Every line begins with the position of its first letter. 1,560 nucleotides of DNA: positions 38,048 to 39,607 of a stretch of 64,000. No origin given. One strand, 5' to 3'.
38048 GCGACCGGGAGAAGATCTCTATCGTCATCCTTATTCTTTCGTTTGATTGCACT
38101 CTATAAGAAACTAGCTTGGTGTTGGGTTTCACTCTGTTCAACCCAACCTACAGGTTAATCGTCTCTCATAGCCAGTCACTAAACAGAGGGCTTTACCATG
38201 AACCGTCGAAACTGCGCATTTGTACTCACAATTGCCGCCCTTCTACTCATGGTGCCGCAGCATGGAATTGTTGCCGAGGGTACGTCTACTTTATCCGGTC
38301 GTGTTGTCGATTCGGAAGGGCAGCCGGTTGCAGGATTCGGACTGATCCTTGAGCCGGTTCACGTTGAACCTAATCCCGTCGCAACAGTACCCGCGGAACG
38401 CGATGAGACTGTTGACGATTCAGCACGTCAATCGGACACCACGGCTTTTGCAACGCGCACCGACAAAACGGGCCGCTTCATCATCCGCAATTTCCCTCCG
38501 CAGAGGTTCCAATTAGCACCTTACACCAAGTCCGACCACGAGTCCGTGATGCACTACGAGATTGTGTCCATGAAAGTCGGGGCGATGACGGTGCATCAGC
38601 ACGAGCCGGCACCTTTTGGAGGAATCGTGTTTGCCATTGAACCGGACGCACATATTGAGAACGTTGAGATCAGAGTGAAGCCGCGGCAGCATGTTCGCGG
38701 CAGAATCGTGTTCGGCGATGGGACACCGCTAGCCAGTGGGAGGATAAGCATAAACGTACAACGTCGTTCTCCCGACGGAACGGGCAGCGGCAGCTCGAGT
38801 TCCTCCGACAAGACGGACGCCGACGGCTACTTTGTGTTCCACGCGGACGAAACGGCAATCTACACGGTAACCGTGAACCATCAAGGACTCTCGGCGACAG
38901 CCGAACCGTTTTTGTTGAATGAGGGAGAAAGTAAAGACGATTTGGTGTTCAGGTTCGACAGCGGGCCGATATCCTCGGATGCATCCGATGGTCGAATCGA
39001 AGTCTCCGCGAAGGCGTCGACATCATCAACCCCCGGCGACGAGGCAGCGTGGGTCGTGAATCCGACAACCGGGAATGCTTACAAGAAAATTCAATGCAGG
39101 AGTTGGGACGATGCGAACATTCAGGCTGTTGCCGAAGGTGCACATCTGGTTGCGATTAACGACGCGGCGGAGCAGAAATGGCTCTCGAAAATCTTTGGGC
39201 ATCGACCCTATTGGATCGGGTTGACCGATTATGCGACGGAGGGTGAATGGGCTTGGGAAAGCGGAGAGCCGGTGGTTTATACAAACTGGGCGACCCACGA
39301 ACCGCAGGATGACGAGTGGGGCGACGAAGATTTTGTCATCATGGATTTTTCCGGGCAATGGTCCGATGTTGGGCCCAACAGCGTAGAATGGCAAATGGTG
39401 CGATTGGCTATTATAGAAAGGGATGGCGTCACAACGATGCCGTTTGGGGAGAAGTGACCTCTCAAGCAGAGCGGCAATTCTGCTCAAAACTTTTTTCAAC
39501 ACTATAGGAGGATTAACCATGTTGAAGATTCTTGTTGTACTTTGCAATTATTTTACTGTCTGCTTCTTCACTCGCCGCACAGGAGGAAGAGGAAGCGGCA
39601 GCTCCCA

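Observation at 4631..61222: Many sequence-unrelated hairpins sharing one CCTAC tail: a GTAG-headed REP-like superfamily with strong strand bias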

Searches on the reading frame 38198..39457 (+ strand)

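Call 8: search_protein_families(library=pfam, proteins=[window:38198-39457:+])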
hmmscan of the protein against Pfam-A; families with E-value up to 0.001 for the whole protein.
window:38198-39457:+ (419 aa): 4 families
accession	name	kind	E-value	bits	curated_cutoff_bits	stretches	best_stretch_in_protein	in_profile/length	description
PF13620.12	CarboxypepD_reg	-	5.2e-13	49.6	32.3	1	166-246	2-75/82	Carboxypeptidase regulatory-like domain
PF00059.27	Lectin_C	-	6.7e-13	49.8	22.6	1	302-391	4-95/107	Lectin C-type domain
PF13715.12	CarbopepD_reg_2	-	6.5e-05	23.3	32.2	0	204-246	28-70/88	CarboxypepD_reg-like domain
PF10670.15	DUF4198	-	0.00047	20.8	34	0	164-229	147-208/209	Domain of unknown function (DUF4198)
